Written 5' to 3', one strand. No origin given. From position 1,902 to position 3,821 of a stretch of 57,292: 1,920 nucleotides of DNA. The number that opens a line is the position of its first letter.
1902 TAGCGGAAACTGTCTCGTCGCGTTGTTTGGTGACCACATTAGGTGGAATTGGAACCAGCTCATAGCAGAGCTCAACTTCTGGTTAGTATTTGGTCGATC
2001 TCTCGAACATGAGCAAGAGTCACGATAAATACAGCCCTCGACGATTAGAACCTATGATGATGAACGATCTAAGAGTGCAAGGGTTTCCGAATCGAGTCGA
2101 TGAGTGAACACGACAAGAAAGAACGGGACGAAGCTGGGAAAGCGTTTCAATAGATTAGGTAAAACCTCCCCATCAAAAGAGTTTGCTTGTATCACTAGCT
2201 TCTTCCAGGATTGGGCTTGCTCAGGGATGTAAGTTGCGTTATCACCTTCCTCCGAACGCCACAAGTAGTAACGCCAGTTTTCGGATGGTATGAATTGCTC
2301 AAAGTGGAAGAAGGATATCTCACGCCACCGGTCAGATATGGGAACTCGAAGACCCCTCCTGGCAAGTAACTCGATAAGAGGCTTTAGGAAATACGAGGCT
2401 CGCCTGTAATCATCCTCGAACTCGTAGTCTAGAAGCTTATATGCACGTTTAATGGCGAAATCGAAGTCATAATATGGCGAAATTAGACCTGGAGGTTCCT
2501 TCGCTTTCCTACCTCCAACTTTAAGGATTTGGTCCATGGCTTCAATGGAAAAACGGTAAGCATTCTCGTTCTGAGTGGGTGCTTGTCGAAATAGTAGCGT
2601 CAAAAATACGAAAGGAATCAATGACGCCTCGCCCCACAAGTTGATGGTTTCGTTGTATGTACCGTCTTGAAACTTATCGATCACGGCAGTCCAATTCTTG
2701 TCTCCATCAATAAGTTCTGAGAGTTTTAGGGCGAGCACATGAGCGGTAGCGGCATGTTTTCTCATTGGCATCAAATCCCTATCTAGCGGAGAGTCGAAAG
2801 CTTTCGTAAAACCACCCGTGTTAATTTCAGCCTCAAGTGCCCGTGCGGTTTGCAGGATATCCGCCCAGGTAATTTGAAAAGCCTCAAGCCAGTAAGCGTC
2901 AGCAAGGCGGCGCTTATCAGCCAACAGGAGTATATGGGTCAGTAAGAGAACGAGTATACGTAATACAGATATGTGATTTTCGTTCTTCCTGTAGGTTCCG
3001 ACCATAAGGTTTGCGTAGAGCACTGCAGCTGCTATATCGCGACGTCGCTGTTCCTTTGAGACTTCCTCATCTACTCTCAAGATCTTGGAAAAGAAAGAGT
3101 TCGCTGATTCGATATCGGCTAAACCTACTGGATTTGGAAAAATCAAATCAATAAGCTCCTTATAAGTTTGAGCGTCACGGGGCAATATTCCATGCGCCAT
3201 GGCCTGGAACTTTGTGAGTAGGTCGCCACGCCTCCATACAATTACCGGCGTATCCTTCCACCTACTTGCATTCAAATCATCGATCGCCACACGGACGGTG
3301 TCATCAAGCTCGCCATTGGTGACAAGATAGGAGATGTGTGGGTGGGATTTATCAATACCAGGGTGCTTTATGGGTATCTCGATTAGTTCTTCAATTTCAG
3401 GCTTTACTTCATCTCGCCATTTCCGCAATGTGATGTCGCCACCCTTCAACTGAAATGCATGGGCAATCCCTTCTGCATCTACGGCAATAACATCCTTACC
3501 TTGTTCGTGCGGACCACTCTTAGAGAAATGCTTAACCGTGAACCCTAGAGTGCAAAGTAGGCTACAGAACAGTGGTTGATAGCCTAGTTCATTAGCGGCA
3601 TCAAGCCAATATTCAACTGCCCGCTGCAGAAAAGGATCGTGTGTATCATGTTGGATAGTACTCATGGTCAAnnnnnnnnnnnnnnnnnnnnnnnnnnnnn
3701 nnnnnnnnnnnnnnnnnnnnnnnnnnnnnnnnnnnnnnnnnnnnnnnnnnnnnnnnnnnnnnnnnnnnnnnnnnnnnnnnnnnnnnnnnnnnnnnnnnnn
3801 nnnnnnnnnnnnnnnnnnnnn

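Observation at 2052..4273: Candidate anti-phage system: truncated capsid-like protein coupled to an Mrr-type nuclease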

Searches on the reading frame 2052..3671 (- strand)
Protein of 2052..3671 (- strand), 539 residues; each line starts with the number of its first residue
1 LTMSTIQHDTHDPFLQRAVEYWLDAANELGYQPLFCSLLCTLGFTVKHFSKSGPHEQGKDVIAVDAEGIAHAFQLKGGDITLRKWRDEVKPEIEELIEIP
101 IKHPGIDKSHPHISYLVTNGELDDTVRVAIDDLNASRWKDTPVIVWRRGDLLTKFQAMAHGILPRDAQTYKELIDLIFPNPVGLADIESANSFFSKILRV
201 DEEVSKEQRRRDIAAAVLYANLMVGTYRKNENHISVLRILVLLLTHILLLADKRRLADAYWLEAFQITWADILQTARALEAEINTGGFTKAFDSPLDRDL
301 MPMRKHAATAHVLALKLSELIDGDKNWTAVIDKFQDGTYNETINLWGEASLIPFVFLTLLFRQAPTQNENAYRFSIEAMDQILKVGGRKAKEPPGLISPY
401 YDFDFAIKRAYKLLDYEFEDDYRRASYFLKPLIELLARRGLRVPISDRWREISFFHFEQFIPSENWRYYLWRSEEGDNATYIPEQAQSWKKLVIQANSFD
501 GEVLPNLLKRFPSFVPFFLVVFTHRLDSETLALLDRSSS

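Call 4: search_protein_families(library=pfam, proteins=[window:2052-3671:-], max_evalue=1)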
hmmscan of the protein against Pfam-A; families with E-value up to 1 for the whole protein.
window:2052-3671:- (539 aa): 1 family
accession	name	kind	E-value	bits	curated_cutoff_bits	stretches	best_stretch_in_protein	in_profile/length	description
PF15886.11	CBM39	-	0.25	11.6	25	1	430-463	4-36/107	Carbohydrate binding domain (family 32)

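Call 5: search_protein_families(library=padloc, proteins=[window:2052-3671:-], max_evalue=1)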
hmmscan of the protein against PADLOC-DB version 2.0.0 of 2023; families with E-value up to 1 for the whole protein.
window:2052-3671:- (539 aa): 1 family
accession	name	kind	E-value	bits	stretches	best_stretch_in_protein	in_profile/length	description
PDLC03926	OloB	-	5e-06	23.9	1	25-135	14-131/556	-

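Call 6: search_protein_families(library=phrogs, proteins=[window:2052-3671:-], max_evalue=1)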
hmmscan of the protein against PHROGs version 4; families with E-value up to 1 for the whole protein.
window:2052-3671:- (539 aa): 2 families
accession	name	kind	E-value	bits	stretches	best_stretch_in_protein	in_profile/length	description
phrog_4063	-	unknown function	0.078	14.1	1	201-219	4-22/54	-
phrog_7444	-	unknown function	0.17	13.2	1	267-326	16-71/109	-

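Call 7: search_protein_families(library=ncbifam, proteins=[window:2052-3671:-], max_evalue=1)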
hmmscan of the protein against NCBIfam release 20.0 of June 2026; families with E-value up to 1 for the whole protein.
window:2052-3671:- (539 aa): 1 family
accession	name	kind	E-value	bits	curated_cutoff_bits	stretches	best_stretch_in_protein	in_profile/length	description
TIGR04220.1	patB_acyB_mcaB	hypoth_equivalog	0.057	13.1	55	1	100-142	9-49/61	cyanobactin biosynthesis system PatB/AcyB/McaB family protein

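Call 11: find_homologous_proteins(query=window:2052-3665:-, max_evalue=0.001)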
Query window:2052-3665:- (537 aa): 147 proteins with E <= 0.001 among 8000 candidates; the best 120 are listed.
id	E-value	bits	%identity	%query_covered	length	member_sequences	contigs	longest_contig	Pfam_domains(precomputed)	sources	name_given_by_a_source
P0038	0.0e+0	1232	100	100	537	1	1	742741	-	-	-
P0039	2.9e-228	777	64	99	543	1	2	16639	-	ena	-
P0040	1.8e-220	751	62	98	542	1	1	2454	-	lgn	-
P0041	4.5e-209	714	58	98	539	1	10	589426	-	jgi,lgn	jgi:hypothetical protein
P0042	2.5e-201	688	56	99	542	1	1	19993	-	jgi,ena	-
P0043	1.9e-185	636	53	98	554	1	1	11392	-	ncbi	-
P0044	6.4e-182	624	52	99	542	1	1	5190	-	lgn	-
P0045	1.1e-181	623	52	98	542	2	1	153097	-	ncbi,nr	ncbi:MAG: hypothetical protein IPM36_00035 [Lewinellaceae bacterium]|nr:hypothetical protein [Lewine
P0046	9.5e-181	620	52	99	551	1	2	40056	-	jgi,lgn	jgi:hypothetical protein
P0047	3.9e-180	618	51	99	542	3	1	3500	-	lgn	-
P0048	6.4e-180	617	51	99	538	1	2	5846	-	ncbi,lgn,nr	ncbi:hypothetical protein KKG19_04755 [Patescibacteria group bacterium]|nr:hypothetical protein [Pat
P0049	6.7e-180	617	52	98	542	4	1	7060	-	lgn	-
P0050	9.9e-180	617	52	99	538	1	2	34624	-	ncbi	-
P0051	1.2e-179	617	52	99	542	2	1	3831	-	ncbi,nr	ncbi:hypothetical protein KKD57_05980 [Patescibacteria group bacterium]|nr:hypothetical protein [Pat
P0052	1.6e-179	616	51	98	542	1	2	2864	-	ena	-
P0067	1.6e-161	557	48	99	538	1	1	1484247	-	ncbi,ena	-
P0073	3.3e-155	536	46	99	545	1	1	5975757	-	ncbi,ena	-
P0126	2.7e-54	203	27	97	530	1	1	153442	-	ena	-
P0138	6.7e-50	188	29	98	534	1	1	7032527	-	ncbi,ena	-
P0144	5.8e-49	185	27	97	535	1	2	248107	-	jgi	-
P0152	1.7e-46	177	27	97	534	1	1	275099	-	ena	-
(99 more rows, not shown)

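Call 17: search_solved_structures(query=A2, max_evalue=10, show_alignments=3)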
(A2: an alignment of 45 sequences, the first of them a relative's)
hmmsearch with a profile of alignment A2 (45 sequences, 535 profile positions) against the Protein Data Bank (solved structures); distinct sequences matched with E-value up to 10: 3.
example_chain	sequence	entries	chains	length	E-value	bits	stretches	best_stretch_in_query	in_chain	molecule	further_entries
1pmt_A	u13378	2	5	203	0.048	15.8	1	42-72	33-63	GLUTATHIONE TRANSFERASE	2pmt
7pzy_O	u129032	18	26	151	0.89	11.6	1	360-442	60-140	Ribosomal 40S subunit protein S13 | 40S ribosomal protein S13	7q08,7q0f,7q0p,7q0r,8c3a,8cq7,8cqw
2f33_A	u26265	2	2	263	2.4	10.2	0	160-197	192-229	Calbindin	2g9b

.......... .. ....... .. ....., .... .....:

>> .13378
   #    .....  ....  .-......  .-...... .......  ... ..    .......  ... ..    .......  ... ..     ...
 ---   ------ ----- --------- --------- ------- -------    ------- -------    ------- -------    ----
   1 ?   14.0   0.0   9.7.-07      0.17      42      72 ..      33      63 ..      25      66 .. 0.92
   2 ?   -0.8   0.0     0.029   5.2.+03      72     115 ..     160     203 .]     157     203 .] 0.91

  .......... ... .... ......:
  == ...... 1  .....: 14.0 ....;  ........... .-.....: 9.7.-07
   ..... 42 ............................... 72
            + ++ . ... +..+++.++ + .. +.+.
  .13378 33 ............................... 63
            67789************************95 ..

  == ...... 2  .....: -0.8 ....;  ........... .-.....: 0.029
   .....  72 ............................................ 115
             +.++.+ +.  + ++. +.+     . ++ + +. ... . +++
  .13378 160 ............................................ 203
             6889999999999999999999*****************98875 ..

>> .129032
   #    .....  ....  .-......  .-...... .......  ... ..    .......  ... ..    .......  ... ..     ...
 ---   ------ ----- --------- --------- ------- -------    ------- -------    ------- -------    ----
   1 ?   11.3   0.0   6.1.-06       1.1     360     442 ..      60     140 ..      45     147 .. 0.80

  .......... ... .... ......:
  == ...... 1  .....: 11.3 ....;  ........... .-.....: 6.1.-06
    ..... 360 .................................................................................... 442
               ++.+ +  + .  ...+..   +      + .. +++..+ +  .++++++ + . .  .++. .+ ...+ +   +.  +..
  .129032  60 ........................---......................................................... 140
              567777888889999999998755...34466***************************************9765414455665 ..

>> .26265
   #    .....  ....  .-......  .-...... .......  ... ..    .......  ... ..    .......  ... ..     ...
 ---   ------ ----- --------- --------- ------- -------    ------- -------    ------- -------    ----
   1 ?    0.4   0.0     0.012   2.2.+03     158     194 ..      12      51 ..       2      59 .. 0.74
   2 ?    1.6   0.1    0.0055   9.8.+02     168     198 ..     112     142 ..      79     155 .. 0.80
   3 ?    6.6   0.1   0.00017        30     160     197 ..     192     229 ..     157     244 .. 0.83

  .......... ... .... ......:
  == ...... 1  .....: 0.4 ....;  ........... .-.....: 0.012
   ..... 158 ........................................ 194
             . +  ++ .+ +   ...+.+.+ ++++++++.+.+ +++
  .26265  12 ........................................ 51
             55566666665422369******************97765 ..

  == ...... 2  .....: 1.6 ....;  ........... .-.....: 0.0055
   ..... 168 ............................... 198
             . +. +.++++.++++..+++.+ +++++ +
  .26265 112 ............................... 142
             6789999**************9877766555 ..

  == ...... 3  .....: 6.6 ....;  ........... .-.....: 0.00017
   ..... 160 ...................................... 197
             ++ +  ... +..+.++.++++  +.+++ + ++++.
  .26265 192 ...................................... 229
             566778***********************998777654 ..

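Call 21: find_related_loci(query=A3, collection=genome_contigs, flank=8000)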
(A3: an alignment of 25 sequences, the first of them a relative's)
Query A3 (537 aa) in genome_contigs; peptide patterns used: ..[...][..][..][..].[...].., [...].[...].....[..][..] (x = any residue, [..] = any of these).
113 stretches matched a pattern; 24 encode a relative of the query (tblastn E <= 1e-3); 24 distinct loci.
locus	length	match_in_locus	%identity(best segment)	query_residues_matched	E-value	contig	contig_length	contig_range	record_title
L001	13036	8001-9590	52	10-537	0e+0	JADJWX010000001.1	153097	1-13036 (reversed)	MAG: Lewinellaceae bacterium isolate Kalu_18-Q3-R12-55_BATAC.22 tig00001399-10-1526330, whole genome shotgun sequence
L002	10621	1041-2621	52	7-532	0e+0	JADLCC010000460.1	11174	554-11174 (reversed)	MAG: Saprospiraceae bacterium isolate SJ208 c_000001105213, whole genome shotgun sequence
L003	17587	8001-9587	52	5-532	0e+0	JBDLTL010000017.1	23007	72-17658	MAG: Candidatus Parcubacteria bacterium isolate lewisrun_2019_sw_WHONDRS-S19S_0014_A_bin.41 scaffold_0000377, whole geno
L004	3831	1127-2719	52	5-534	0e+0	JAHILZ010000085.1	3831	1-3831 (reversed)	MAG: Patescibacteria group bacterium isolate KR13_N2.mb.46 KR13_N2.mb.46_k141_374278, whole genome shotgun sequence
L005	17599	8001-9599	48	1-533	3e-168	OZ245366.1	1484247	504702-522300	MAG: Thermodesulfobacteriota bacterium isolate 7d8b8fe6-3389-4070-a091-d9a8b8500587 genome assembly, chromosome: 1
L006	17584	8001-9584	46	10-536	2e-164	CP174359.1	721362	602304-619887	MAG: Patescibacteria group bacterium UBA2163 chromosome, complete genome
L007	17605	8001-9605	46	2-534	9e-157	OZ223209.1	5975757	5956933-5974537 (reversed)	MAG: Myxococcota bacterium isolate 6e5ad1d4-156e-4916-952c-8a0b14857fe9 genome assembly, chromosome: 1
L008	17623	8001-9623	44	5-532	2e-150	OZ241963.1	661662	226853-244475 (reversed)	MAG: Candidatus Paceibacterota bacterium isolate a4431f2c-c61a-43fb-9f92-c5996bac4907 genome assembly, chromosome: 1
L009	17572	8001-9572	43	10-532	2e-148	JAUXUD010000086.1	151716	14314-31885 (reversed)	MAG: Bacteroidota bacterium isolate C13_metabat.bin.6 C13_k141_191682, whole genome shotgun sequence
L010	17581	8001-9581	39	10-535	5e-128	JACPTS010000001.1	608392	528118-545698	MAG: Candidatus Harrisonbacteria bacterium isolate NC_groundwater_738_Ag_S-0.65um_42_30 S37_SO-6_scaffold_114001, whole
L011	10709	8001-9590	52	5-533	0e+0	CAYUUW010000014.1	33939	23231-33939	MAG TPA_asm: uncultured Candidatus Peribacteria bacterium isolate SRP219642_co6_370 genome assembly, contig: NODE_882_le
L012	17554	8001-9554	31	12-533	2e-73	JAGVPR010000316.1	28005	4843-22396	MAG: Candidatus Eisenbacteria bacterium isolate DeMMO3_22 c_000000008316, whole genome shotgun sequence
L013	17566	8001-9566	30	7-533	1e-69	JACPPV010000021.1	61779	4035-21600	MAG: Chloroflexi bacterium isolate NC_groundwater_636_Ag_B-0.1um_54_266 B_1_S1_Biohub_coassembly_k141_3013974, whole gen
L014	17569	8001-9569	29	13-535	5e-68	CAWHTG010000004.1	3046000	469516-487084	MAG: uncultured Acidobacteriota bacterium isolate MFD03346.bin.1.6 genome assembly, contig: contig_2271, whole genome sh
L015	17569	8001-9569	31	13-535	5e-67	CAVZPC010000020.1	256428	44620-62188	MAG: uncultured Acidobacteriaceae bacterium isolate MFD05580.bin.1.80 genome assembly, contig: contig_49413, whole genom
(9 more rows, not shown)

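Call 30: find_encoding_contigs(protein=P0073, flank=10000, max_places=2)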
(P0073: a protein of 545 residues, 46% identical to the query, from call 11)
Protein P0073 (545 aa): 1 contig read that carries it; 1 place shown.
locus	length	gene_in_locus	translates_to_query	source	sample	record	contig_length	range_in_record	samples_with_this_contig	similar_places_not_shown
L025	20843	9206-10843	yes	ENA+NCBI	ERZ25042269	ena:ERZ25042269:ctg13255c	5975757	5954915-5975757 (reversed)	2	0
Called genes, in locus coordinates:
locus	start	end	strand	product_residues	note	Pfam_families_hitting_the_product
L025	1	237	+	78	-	?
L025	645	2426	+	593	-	PF00932:LTD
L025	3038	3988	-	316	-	-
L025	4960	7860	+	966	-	PF08471:Ribonuc_red_2_N, PF02867:Ribonuc_red_lgC, PF12637:TSCPD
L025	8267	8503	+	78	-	-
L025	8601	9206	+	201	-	-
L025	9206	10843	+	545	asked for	-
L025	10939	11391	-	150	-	-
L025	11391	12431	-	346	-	PF13512:TPR_18, PF13525:YfiO, PF13174:TPR_6 (faint)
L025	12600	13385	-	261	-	PF13431:TPR_17 (faint), PF00515:TPR_1 (faint), PF07719:TPR_2 (faint), PF13181:TPR_8 (faint), PF13428:TPR_14 (faint), PF13414:TPR_11 (faint), PF13432:TPR_16 (weak), PF14559:TPR_19 (weak)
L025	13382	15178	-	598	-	PF13584:BatD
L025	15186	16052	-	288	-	-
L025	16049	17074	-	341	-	PF00092:VWA, PF13519:VWA_2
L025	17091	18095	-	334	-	PF07584:BatA, PF00092:VWA, PF13519:VWA_2, PF06707:DUF1194 (weak)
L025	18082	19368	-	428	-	-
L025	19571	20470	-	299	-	PF01882:DUF58, PF13519:VWA_2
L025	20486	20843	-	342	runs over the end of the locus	PF00493:MCM (weak), PF20030:bpMoxR, PF00004:AAA (weak), PF07726:AAA_3, PF07728:AAA_5, PF17863:AAA_lid_2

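Call 31: find_encoding_contigs(protein=P0138, flank=10000, max_places=2)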
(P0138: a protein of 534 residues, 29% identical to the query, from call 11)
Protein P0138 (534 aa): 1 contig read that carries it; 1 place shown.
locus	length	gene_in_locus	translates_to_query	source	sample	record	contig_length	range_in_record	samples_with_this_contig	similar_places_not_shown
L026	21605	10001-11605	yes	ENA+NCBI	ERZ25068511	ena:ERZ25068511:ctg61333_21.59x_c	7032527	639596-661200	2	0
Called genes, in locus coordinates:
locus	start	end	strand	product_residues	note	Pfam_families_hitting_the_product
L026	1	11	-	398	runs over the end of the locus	PF21654:DncV-like_NTFase (weak)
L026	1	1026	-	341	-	PF01734:Patatin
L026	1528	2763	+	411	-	PF01381:HTH_3, PF13560:HTH_31, PF06114:Peptidase_M78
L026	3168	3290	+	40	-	-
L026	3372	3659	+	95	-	PF01381:HTH_3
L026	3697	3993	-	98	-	PF21716:dnstrm_HI1420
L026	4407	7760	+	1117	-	PF02384:N6_Mtase, PF18135:Type_ISP_C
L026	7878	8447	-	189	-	PF21804:Transposase_29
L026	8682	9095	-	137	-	-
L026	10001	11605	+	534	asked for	-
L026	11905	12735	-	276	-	PF05721:PhyH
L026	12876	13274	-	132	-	PF00903:Glyoxalase, PF13669:Glyoxalase_4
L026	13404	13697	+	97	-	PF02604:PhdYeFM_antitox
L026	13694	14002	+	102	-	PF05016:ParE_toxin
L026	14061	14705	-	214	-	PF00753:Lactamase_B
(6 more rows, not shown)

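Call 32: find_encoding_contigs(protein=P0067, flank=10000, max_places=2)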
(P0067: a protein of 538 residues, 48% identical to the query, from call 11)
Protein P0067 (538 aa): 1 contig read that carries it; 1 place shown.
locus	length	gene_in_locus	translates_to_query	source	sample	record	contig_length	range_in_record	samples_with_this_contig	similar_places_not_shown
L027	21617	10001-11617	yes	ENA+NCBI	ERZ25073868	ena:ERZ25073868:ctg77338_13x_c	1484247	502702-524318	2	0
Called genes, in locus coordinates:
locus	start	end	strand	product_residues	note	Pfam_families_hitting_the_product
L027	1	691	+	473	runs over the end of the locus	-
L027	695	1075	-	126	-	-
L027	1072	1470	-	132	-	-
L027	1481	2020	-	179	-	-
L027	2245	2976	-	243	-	PF03167:UDG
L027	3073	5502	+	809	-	PF00133:tRNA-synt_1, PF09334:tRNA-synt_1g, PF13603:tRNA-synt_1_2, PF00133:tRNA-synt_1, PF01406:tRNA-synt_1e (weak), PF09334:tRNA-synt_1g (weak), PF08264:Anticodon_1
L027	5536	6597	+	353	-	PF01916:DS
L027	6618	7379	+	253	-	PF00106:adh_short, PF08659:KR, PF13561:adh_short_C2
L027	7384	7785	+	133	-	-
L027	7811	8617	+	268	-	PF09520:HinfI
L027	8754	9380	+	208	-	PF01555:N6_N4_Mtase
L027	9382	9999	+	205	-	-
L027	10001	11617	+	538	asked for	-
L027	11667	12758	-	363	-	PF13776:DUF4172, PF02661:Fic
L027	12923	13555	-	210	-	PF02581:TMP-TENI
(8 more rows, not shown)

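Call 34: predict_structure(alignment_id=A2)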
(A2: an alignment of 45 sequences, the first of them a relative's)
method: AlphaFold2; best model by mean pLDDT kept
length: 537 residues; sequences in the alignment: 45
mean_pLDDT: 88.1   pTM: 0.86
mean pLDDT of the five models: 88.1, 88.0, 87.8, 86.6, 85.8
residues with pLDDT >= 90: 307; 70-90: 194; 50-70: 25; < 50: 11
segments of 3 or more residues with pLDDT < 50: 1-6, 49-53
pLDDT, mean of each block of 10 residues (from residue 1): 47 74 76 83 72 65 90 91 92 85 80 93 94 91 91 74 71 81 90 91 88 87 87 96 98 94 92 94 79 74 94 98 92 86 94 96 81 97 90 91 86 89 97 96 96 95 92 92 95 95 97 98 97 96
secondary structure, 60 per line:
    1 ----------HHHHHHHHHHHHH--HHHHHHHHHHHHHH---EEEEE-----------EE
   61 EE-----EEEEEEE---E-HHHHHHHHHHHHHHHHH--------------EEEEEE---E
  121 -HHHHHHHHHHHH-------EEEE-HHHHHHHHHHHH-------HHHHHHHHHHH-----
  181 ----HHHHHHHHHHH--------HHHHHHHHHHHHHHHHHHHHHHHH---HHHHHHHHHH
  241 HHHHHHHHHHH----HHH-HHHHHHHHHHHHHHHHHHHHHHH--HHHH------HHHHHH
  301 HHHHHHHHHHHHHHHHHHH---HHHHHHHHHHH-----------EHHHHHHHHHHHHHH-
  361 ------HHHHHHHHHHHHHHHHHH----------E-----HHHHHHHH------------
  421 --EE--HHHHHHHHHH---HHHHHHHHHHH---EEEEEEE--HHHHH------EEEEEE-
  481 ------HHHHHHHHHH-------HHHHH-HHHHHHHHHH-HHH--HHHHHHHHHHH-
elements in order: H11-23 H26-39 E43-47 E59-62 E68-74 H80-96 E111-116 H122-133 E141-144 H146-157 H165-175 H185-195 H204-227 H231-251 H260-282 H285-288 H295-319 H323-333 H346-359 H367-384 H401-408 H427-436 H440-450 E454-460 H463-467 E474-479 H487-496 H504-508 H510-519 H526-536

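Call 38: fold_search(model_id=the predicted structure, library=pdb)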
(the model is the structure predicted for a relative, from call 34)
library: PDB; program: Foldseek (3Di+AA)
matches with E <= 10: 198; with E <= 0.001: 0
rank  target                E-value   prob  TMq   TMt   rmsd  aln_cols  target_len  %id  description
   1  8uhd_E                6.1e-02  0.99  0.17  0.36  15.2       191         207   10  Structure of paused transcription complex Pol II-DSIF-NELF - post-translocated (released 2024-03-20)
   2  2vld_B                6.9e-02  1.00  0.16  0.34   4.4       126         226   17  crystal structure of a repair endonuclease from Pyrococcus abyssi (released 2009-05-19)
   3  2vld_A                7.8e-02  1.00  0.16  0.34   4.4       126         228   17  crystal structure of a repair endonuclease from Pyrococcus abyssi (released 2009-05-19)
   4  5gke_A                1.9e-01  1.00  0.16  0.33   4.1       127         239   16  Structure of EndoMS-dsDNA1 complex (released 2016-11-02)
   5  9qec_B                3.5e-01  0.33  0.10  0.22  17.2       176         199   12  Cryo-EM structure of the XPF-ERCC1-XPA complex (released 2025-12-17)
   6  9qed_B                6.5e-01  0.21  0.10  0.21  17.4       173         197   12  Cryo-EM structure of the XPF-ERCC1-SLX4(330-555)-SLX4IP complex (released 2025-12-17)
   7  8cmk_B                6.5e-01  0.14  0.18  0.13  19.1       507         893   10  Transportin-3 TNPO3 in complex with RSY region of CIRBP (released 2024-03-06)
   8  9hr5_C                7.6e-01  0.12  0.14  0.18  25.6       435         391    9  Salmonella enterica Lamassu LmuA nuclease tetramer bound to DNA duplex (released 2025-10-01)
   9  5gkj_B                7.9e-01  0.97  0.13  0.28   4.5       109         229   18  Structure of EndoMS in apo form (released 2016-11-02)
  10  7kmt_B                9.4e-01  0.10  0.14  0.15  20.1       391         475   12  Structure of the yeast TRAPPIII-Ypt1(Rab1) complex (released 2021-06-02)
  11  9hjo_A                1.1e+00  0.15  0.11  0.20  11.7       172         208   10  FANCM-FAAP24-dsDNA complex (released 2025-06-11)
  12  6sxb_G                1.2e+00  0.16  0.10  0.21  14.9       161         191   13  XPF-ERCC1 Cryo-EM Structure, DNA-Bound form (released 2020-03-11)
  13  6sxa_G                1.2e+00  0.15  0.10  0.22  17.6       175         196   12  XPF-ERCC1 Cryo-EM Structure, Apo-form (released 2020-03-11)
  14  5gkj_A                1.3e+00  0.92  0.11  0.26   3.6        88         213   17  Structure of EndoMS in apo form (released 2016-11-02)
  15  6xns_C                1.4e+00  0.05  0.10  0.14  23.9       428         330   14  C3_crown-05 (released 2020-12-23)
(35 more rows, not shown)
